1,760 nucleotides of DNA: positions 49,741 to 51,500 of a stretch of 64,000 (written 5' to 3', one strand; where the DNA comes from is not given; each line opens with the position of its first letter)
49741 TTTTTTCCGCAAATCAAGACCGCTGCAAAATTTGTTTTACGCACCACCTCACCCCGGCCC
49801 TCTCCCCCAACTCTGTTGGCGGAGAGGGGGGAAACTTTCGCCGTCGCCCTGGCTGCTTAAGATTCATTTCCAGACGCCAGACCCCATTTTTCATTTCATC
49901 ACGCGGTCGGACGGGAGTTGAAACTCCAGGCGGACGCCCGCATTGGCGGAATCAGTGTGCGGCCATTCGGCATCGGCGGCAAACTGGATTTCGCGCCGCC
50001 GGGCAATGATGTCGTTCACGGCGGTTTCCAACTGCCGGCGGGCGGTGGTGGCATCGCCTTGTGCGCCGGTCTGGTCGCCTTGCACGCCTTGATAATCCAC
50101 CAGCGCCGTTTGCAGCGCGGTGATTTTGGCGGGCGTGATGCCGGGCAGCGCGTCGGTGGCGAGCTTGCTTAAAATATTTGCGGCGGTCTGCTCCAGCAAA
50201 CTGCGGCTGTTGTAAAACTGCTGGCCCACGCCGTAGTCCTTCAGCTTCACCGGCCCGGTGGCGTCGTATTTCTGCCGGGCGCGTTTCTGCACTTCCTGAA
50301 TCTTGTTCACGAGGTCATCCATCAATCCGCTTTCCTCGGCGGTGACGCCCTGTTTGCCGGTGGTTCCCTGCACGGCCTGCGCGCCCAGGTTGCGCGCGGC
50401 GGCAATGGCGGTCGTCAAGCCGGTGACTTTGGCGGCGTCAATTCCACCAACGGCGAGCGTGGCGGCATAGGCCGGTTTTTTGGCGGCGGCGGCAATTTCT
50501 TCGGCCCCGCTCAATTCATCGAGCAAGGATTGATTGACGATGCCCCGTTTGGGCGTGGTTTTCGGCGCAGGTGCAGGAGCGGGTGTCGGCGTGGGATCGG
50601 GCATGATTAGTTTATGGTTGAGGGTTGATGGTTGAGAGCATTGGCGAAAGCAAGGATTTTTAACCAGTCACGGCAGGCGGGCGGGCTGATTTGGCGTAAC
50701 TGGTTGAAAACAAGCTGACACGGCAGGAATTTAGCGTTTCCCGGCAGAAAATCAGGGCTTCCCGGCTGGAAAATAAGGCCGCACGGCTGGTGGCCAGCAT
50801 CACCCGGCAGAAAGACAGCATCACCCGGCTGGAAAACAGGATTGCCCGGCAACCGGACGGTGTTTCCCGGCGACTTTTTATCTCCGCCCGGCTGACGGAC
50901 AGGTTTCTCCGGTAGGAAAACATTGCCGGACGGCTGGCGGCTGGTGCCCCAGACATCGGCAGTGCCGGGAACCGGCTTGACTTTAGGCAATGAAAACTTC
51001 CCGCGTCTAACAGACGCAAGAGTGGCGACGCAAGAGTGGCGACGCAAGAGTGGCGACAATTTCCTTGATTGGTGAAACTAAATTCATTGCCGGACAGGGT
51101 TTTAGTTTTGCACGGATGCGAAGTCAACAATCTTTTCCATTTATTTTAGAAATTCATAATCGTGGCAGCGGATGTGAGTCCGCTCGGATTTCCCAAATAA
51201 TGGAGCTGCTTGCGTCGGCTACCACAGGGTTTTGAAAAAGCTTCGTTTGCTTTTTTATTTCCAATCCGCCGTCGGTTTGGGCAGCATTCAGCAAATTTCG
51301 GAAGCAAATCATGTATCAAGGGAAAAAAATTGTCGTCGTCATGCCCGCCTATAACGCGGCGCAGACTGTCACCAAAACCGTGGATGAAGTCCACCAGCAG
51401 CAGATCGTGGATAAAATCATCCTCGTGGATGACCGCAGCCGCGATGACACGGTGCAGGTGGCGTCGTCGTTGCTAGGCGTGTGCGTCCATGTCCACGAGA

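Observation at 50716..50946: Eleven units of a strictly phased 21-bp repeat lie in a 706-bp intergenic region; they may be a DNA-binding array, a protein-sponge RNA or a cryptic heptad-repeat peptide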

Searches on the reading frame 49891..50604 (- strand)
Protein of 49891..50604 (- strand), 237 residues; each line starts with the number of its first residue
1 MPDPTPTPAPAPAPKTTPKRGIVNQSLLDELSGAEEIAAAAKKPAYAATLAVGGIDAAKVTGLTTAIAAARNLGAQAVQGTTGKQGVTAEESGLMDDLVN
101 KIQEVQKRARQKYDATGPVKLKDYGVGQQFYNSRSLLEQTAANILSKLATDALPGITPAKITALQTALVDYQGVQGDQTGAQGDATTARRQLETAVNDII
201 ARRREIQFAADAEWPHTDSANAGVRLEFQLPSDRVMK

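Call 8: search_protein_families(library=pfam, proteins=[window:49891-50604:-], max_evalue=0.01)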
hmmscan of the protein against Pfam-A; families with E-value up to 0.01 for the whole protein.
window:49891-50604:- (237 aa): 0 families

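Call 12: find_encoding_contigs(protein=window:49891-50604:-, flank=6000, max_places=10)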
Protein window:49891-50604:- (237 aa): 1 contig read that carries it; 1 place shown.
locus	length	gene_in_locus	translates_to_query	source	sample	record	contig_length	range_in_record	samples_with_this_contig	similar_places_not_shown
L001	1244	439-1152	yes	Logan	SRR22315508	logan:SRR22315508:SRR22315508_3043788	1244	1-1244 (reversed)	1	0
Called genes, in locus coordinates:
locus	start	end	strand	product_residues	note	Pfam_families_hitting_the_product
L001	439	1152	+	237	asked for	-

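Call 22: find_homologous_proteins(query=window:49891-50604:-, max_evalue=0.001)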
Query window:49891-50604:- (237 aa): 172 proteins with E <= 0.001 among 4968 candidates; the best 120 are listed.
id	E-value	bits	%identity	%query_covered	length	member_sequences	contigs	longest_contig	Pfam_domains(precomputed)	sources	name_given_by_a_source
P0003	8.5e-145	498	100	100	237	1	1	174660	-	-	-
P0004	5.5e-117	407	83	92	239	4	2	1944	-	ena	-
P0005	4.2e-115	401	82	92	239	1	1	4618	-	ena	-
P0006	1.1e-111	390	80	92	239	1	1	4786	-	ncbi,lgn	-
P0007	3.2e-111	388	80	92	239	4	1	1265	-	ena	-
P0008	6.7e-111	387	78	94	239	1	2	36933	-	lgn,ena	-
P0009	1.4e-105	370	76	94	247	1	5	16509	-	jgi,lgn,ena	-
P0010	3.4e-104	365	77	92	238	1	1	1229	-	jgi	jgi:hypothetical protein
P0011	1.1e-103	364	77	92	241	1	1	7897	-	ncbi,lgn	-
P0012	1.0e-100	354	72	96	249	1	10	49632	-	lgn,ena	-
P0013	6.4e-99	348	81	91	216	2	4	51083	-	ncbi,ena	-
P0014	1.2e-96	341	73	92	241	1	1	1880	-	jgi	jgi:hypothetical protein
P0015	8.3e-96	338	73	94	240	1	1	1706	-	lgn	-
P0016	1.3e-95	337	72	98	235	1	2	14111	-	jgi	jgi:hypothetical protein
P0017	3.2e-95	336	72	94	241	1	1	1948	-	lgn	-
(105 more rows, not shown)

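Call 24: find_related_loci(query=A1, collection=genome_contigs, flank=4000)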
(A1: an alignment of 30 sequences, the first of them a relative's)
Query A1 (237 aa) in genome_contigs; peptide patterns used: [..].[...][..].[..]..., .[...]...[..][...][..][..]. (x = any residue, [..] = any of these).
137 stretches matched a pattern; 46 encode a relative of the query (tblastn E <= 1e-3); 46 distinct loci.
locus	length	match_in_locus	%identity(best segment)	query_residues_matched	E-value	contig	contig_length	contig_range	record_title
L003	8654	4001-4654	81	20-237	8e-99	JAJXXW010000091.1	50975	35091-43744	MAG: bacterium isolate BP6.bin43 NODE_918_length_50975_cov_4.299087, whole genome shotgun sequence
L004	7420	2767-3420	77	20-237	1e-94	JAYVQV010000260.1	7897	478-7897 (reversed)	MAG: Limisphaerales bacterium isolate GL72_UP_metabinner_105_sub GL72_UP_metabinner_105_sub_259, whole genome shotgun se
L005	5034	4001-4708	66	8-237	5e-85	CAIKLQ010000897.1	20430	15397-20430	MAG: uncultured Verrucomicrobia bacterium isolate KTt_bin-1485 genome assembly, contig: bin-1485:0897/1053, whole genome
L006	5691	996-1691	54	5-237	5e-75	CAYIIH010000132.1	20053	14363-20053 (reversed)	MAG TPA_asm: uncultured Verrucomicrobiota bacterium isolate ERP119705_co20_532 genome assembly, contig: NODE_2649_length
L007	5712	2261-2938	47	6-231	2e-57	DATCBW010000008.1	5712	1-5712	MAG TPA_asm: Verrucomicrobiia bacterium isolate SMAG_U7683 k141_2064, whole genome shotgun sequence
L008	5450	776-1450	46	10-234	4e-55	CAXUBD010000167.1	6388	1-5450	MAG TPA_asm: uncultured Verrucomicrobiota bacterium isolate public_SRR14722149_metawrap_bin.4 genome assembly, contig: p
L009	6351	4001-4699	47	1-234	4e-55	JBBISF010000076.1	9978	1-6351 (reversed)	MAG: Verrucomicrobiia bacterium isolate PFF170222_bin_367 NODE_7475_length_9978_cov_7.060667, whole genome shotgun seque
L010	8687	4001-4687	46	6-234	5e-54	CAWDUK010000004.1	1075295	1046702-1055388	MAG: uncultured Actinomycetota bacterium isolate MFD05512.bin.1.38 genome assembly, contig: contig_4492, whole genome sh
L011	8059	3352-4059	48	8-237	6e-51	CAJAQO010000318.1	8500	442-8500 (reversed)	MAG: uncultured Verrucomicrobia subdivision 3 bacterium isolate B-2_bin-237 genome assembly, contig: bin-237:318/335, wh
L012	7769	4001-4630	47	22-231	6e-51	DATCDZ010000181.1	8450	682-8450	MAG TPA_asm: Verrucomicrobiia bacterium isolate SMAG_U7740 k141_68475, whole genome shotgun sequence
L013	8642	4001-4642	47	24-237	5e-51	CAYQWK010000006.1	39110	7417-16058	MAG TPA_asm: uncultured Bifidobacteriaceae bacterium isolate SRP257259_co1_135 genome assembly, contig: NODE_1025_length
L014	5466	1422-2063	43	21-234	5e-50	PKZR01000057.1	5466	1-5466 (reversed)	MAG: Limisphaerales bacterium isolate bog_1421 73.20111000_S3M.12_contig_20688, whole genome shotgun sequence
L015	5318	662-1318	44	19-236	2e-49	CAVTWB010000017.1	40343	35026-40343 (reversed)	MAG: uncultured Verrucomicrobiae bacterium isolate MFD09286.bin.2.151 genome assembly, contig: contig_91278, whole genom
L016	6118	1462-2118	45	20-237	2e-49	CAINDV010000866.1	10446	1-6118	MAG: uncultured Verrucomicrobia bacterium isolate Loclat_bin-20771 genome assembly, contig: bin-20771:0866/1379, whole g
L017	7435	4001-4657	44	19-236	2e-49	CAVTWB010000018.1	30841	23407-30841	MAG: uncultured Verrucomicrobiae bacterium isolate MFD09286.bin.2.151 genome assembly, contig: contig_91279, whole genom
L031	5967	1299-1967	41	9-231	2e-38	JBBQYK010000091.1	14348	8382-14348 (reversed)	MAG: Verrucomicrobiota bacterium isolate Co_metawrap_2159 Cmw_2159_k141_21946261_length_14348_cov_25.0044, whole genome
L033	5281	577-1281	39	20-234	4e-33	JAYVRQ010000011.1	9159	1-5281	MAG: Chthoniobacteraceae bacterium isolate GL73_DN_concoct_239_sub GL73_DN_concoct_239_sub_10, whole genome shotgun sequ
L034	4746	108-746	36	20-234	4e-31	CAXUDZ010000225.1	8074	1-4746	MAG TPA_asm: uncultured Abditibacterium sp. isolate public_SRR14722176_metawrap_bin.6 genome assembly, contig: public_SR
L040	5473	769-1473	32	23-234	1e-26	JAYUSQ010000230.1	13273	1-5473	MAG: Acidobacteriota bacterium isolate GL117_UP_metabat_70 GL117_UP_metabat_70_229, whole genome shotgun sequence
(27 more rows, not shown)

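Call 34: find_related_loci(query=A1, collection=metagenome_contigs, flank=2500)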
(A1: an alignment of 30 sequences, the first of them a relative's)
Query A1 (237 aa) in metagenome_contigs; peptide patterns used: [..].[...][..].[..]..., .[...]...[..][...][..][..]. (x = any residue, [..] = any of these).
376 stretches matched a pattern; 133 encode a relative of the query (tblastn E <= 1e-3); the best 80 are kept; 80 distinct loci.
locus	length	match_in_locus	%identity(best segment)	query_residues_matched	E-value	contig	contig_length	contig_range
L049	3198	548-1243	76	16-237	4e-97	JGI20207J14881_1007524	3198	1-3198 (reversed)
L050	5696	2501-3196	76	16-237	1e-95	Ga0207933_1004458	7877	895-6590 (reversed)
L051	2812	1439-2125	67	19-237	3e-95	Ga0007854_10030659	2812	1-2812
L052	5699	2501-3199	69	15-237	2e-90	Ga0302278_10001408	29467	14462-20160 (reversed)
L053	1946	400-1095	65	20-237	4e-93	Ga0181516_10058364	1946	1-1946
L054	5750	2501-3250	63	1-237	2e-85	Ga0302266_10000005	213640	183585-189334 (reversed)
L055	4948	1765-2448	62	20-237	2e-83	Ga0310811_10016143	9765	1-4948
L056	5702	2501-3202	65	14-237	1e-81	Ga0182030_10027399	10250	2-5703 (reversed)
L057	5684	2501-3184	61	20-237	1e-81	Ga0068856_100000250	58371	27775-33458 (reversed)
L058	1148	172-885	61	10-237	2e-83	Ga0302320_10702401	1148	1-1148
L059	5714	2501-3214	60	10-237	2e-76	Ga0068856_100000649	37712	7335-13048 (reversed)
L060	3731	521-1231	55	20-236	1e-75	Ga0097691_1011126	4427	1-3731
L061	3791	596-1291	54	5-237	5e-75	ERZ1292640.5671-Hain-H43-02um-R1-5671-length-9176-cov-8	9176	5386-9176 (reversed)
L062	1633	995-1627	62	20-216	4e-72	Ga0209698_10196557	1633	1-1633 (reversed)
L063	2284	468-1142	56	19-237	1e-69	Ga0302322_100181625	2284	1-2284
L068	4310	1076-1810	47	1-237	4e-59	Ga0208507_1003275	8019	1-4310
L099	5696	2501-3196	43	1-234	4e-45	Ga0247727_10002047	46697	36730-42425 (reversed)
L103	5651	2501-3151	46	20-236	8e-44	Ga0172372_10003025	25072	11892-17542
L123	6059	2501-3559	37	16-234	2e-36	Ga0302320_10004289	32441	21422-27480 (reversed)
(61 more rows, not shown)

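Call 42: search_protein_families(library=pfam, proteins=[L007:3224-5710:+, L031:2125-5967:+, L033:1542-3683:+, L034:870-3083:+, L040:1852-5472:+, L059:3507-5351:+, L099:3511-5694:+, L123:3525-5792:+, L103:3164-4612:+, L068:2397-3788:+], max_evalue=0.001)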
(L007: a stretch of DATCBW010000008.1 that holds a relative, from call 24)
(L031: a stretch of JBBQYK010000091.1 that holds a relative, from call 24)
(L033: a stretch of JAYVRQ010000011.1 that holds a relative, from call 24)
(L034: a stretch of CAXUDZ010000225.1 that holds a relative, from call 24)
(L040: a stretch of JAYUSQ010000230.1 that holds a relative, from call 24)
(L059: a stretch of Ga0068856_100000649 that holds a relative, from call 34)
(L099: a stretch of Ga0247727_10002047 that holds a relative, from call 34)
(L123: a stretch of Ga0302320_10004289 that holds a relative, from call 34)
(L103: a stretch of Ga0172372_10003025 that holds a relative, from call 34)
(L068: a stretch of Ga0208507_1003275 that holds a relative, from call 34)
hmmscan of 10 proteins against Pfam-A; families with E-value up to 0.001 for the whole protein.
L007:3224-5710:+ (829 aa): 2 families
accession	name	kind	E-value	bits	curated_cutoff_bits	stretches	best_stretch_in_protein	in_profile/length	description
PF13540.12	RCC1_2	-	1.4e-16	60.2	22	2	729-757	1-29/30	Regulator of chromosome condensation (RCC1) repeat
PF25390.1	WD40_RLD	-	9.5e-14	51.9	150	1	691-829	91-271/363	RCC1-like domain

L031:2125-5967:+ (1281 aa): 1 family
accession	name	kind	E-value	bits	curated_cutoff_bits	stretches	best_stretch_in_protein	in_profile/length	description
PF13385.13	Laminin_G_3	-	3.5e-06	27.7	27.6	1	1125-1264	28-150/151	Concanavalin A-like lectin/glucanases superfamily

L033:1542-3683:+ (713 aa): 0 families

L034:870-3083:+ (737 aa): 0 families

L040:1852-5472:+ (1207 aa): 1 family
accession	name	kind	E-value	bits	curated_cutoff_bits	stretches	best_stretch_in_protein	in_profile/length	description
PF05593.20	RHS_repeat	-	1.3e-49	166.1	22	3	753-787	1-35/38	RHS Repeat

L059:3507-5351:+ (614 aa): 1 family
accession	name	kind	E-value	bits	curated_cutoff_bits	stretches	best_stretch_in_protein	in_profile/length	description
PF08238.18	Sel1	-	1.5e-59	196.8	30.7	5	456-490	2-36/36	Sel1 repeat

L099:3511-5694:+ (728 aa): 5 families
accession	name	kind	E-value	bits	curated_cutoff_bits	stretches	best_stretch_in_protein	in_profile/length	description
PF13385.13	Laminin_G_3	-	9e-40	136.7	27.6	2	433-596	4-141/151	Concanavalin A-like lectin/glucanases superfamily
PF02494.22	HYR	-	3.9e-11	43.6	21.7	1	280-357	2-81/81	HYR domain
PF02210.31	Laminin_G_2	-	1.9e-09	38.5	22.9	1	153-253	27-123/126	Laminin G domain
PF19408.5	PKD_6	-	8.9e-09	36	25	1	628-705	6-82/82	PKD-like domain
PF23237.1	HYR_4C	-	0.00082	19.9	27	1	307-357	16-73/73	HYR-like domain with 4 cysteines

L123:3525-5792:+ (755 aa): 11 families
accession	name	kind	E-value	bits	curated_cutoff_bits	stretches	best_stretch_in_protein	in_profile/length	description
PF13418.12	Kelch_4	-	2.1e-44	149.7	21.6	4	80-125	1-47/49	Galactose oxidase, central domain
PF01344.31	Kelch_1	-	5.8e-40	134.9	20.1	3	86-125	6-45/46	Kelch motif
PF13964.12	Kelch_6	-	1.6e-34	117.1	25.3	2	129-180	2-50/50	Kelch motif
PF24681.1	Kelch_KLHDC2_KLHL20_DRC7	-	3.2e-23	82.6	50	2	84-297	2-221/221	KLHDC2/KLHL20/DRC7 Kelch-repeats domain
PF13415.12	Kelch_3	-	1.9e-22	79.3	22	2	91-136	1-47/48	Galactose oxidase, central domain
PF24981.1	Beta-prop_ATRN-LZTR1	-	1.8e-19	70.6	50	2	163-402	20-283/289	Attractin/LZTR1 beta-propeller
PF07646.21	Kelch_2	-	5.9e-18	64.3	21.3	2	129-176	1-47/48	Kelch motif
PF25210.1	Kelch_FKB95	-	2e-17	64.2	70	2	60-143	60-145/268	FKB95, Kelch-repeats domain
PF07250.17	Glyoxal_oxid_N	-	4.2e-12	46.3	37.5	0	118-156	105-144/243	Glyoxal oxidase N-terminus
PF09136.16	Glucodextran_B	-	3.8e-08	33.6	27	1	585-670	1-74/83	Glucodextranase, domain B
PF18998.6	Flg_new_2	-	1.2e-06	28.9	23.6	1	529-581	21-71/73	Divergent InlB B-repeat domain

L103:3164-4612:+ (482 aa): 0 families

L068:2397-3788:+ (463 aa): 1 family
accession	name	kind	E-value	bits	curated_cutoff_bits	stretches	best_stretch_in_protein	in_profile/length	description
PF08308.17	PEGA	-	1.2e-10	41.6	20.8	1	350-402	14-67/71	PEGA domain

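Call 43: predict_structure(alignment_id=A1)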
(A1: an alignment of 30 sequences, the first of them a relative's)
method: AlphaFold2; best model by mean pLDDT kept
length: 237 residues; sequences in the alignment: 30
mean_pLDDT: 88.5   pTM: 0.60
mean pLDDT of the five models: 88.5, 85.3, 84.3, 83.8, 74.9
residues with pLDDT >= 90: 163; 70-90: 50; 50-70: 19; < 50: 5
segments of 3 or more residues with pLDDT < 50: 16-20
pLDDT, mean of each block of 10 residues (from residue 1): 63 54 79 96 97 96 95 84 76 93 96 94 92 92 95 95 95 80 80 94 97 96 96 91
secondary structure, 60 per line:
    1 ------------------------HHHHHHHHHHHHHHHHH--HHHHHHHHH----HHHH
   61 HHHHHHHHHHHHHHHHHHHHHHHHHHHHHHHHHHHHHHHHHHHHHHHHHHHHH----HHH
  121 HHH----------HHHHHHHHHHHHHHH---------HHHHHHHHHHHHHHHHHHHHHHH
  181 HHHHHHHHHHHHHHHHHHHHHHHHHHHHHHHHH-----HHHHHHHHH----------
elements in order: H25-41 H44-52 H57-113 H118-123 H134-148 H158-213 H219-227

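Call 45: search_protein_families(library=ncbifam, proteins=[window:49891-50604:-], max_evalue=0.1)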
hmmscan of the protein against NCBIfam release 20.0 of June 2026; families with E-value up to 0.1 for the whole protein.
window:49891-50604:- (237 aa): 2 families
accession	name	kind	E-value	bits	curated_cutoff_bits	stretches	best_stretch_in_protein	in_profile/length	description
NF052641.1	PQLLE_fam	subfamily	0.0015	18.2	80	0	40-110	126-196/211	PQLLE family protein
TIGR01282.1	nifD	equivalog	0.095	11.4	653.55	0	67-152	166-244/466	nitrogenase molybdenum-iron protein alpha chain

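Call 46: fold_search(model_id=the predicted structure, library=pdb)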
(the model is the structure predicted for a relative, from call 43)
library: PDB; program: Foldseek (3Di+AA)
matches with E <= 10: 427; with E <= 0.001: 0
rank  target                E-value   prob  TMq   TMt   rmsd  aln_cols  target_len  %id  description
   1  2yfa_A                6.9e-02  1.00  0.50  0.50  10.4       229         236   13  X-ray structure of McpS ligand binding domain in complex with malate (released 2012-04-18)
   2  2yfa_B                7.9e-02  1.00  0.52  0.52  10.3       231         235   13  X-ray structure of McpS ligand binding domain in complex with malate (released 2012-04-18)
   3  2yfb_A                8.3e-02  1.00  0.49  0.50  10.3       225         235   13  X-ray structure of McpS ligand binding domain in complex with succinate (released 2012-04-18)
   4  2yfb_B                1.1e-01  1.00  0.51  0.50  10.8       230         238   13  X-ray structure of McpS ligand binding domain in complex with succinate (released 2012-04-18)
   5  5jdo_A                1.9e-01  0.44  0.23  0.22  14.9       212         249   17  T. congolense haptoglobin-haemoglobin receptor in complex with haemoglobin (released 2016-04-27)
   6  4e40                  2.2e-01  0.54  0.24  0.24  14.7       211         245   15  The haptoglobin-hemoglobin receptor of Trypanosoma congolense (released 2013-01-16)
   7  4cgk_A                2.6e-01  0.66  0.26  0.18  13.3       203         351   12  Crystal structure of the essential protein PcsB from Streptococcus pneumoniae (released 2014-05-21)
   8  4cgk_B                3.2e-01  0.89  0.38  0.27  14.1       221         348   13  Crystal structure of the essential protein PcsB from Streptococcus pneumoniae (released 2014-05-21)
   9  5vju                  3.8e-01  0.25  0.20  0.23  27.6       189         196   16  De Novo Photosynthetic Reaction Center Protein Variant Equipped with His-Tyr H-bond, Heme B, and Cd(II) ions (released 2018-04-25)
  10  9fed                  5.9e-01  0.38  0.26  0.31  31.5       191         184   10  Single-chain chimeric protein mimicking the interaction between HR1 and HR2 in HIV gp41 (released 2025-05-28)
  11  8tzl_E                5.9e-01  0.28  0.22  0.16  15.9       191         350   13  Cryo-EM structure of Vibrio cholerae FtsE/FtsX/EnvC complex, full-length (released 2023-12-20)
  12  5xei                  6.2e-01  0.16  0.20  0.11  17.8       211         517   15  Crystal structure of the Smc head domain with a coiled coil and joint derived from Pyrococcus yayanosii (released 2017-06-07)
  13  8d9p                  6.5e-01  0.18  0.20  0.23  28.3       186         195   14  De Novo Photosynthetic Reaction Center Protein Equipped with Heme B and Mn(II) cations (released 2022-09-28)
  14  6iu3                  7.1e-01  0.13  0.20  0.21  20.7       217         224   18  Crystal structure of iron transporter VIT1 with zinc ions (released 2019-02-06)
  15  5nnv_A                7.5e-01  0.20  0.23  0.23  18.9       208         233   12  Structure of a Bacillus subtilis Smc coiled coil middle fragment (released 2017-06-21)
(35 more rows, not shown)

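Call 59: search_protein_families(library=padloc, proteins=[window:49891-50604:-], max_evalue=0.1)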
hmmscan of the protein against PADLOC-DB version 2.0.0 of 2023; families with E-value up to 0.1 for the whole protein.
window:49891-50604:- (237 aa): 0 families

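Call 60: search_protein_families(library=phrogs, proteins=[window:49891-50604:-], max_evalue=0.1)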
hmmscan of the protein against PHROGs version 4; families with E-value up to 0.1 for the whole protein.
window:49891-50604:- (237 aa): 3 families
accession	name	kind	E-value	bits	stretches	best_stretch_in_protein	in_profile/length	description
phrog_21090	-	tail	0.01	16.6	0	2-47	18-63/190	tail assembly chaperone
phrog_35180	-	unknown function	0.012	17.2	1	111-163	26-77/87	-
phrog_29268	-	unknown function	0.021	13.9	1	3-183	256-430/653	-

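Call 65: search_solved_structures(query=A1, max_evalue=10)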
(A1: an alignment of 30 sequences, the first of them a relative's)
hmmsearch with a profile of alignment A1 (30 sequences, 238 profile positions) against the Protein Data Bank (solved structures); distinct sequences matched with E-value up to 10: 1.
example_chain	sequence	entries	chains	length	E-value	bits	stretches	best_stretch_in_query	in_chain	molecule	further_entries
6rfl_A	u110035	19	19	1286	0.2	14.4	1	88-190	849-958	DNA-dependent RNA polymerase subunit rpo147 | DNA-directed RNA polymerase 147 kDa polypeptide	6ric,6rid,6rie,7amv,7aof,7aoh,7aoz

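Call 74: search_dna_similar(query=window:49891-50604:-, collection=plasmids, mode=protein, max_evalue=0.001)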
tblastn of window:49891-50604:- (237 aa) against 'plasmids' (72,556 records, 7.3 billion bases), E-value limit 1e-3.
No match.

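Call 75: search_dna_similar(query=window:49891-50604:-, collection=phages, mode=protein, max_evalue=0.001)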
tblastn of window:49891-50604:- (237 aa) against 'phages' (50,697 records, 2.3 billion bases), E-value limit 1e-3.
No match.

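Call 89: search_protein_representatives(alignment_id=A1)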
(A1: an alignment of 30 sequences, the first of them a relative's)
Query: 30 sequences, 238 profile positions. Proteins with E-value up to 0.001 (for the whole library): 749; up to 1e-10: 534; up to 1e-30: 283. The best 150 are listed.
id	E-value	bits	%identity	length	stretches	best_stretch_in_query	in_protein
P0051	2.6e-97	341.4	-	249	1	1-238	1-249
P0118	2.8e-88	311.9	-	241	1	1-237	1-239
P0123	5.0e-84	298.0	-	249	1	3-238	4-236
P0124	2.6e-80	285.8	-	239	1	1-237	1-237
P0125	6.6e-79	281.2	-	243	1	1-237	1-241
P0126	2.3e-78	279.4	-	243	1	1-237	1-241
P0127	1.1e-77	277.3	-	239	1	1-238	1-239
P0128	2.3e-77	276.1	-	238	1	1-238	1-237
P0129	1.4e-76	273.6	-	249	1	1-237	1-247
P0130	1.9e-76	273.2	-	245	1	1-238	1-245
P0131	8.5e-76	271.0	-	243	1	5-238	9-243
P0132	7.6e-75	267.9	-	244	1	1-237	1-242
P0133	3.2e-74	265.9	-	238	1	1-237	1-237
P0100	1.1e-73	264.1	-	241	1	1-238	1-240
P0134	4.8e-72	258.7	-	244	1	7-237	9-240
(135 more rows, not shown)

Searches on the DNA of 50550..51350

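Call 55: search_rna_families(source=window, start=50550, end=51350, threshold=evalue, max_evalue=5)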
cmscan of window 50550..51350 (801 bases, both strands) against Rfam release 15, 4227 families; matches with E-value up to 5: 2.
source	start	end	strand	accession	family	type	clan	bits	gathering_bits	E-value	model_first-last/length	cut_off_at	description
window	50603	50693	+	RF01174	snoU43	Gene; snRNA; snoRNA; CD-box;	-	19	45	3.5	1-79/79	no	Small nucleolar RNA U43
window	50819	50900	-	RF00601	SCARNA20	Gene; snRNA; snoRNA; scaRNA;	-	14.1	44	4.8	1-130/130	no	Small Cajal body specific RNA 20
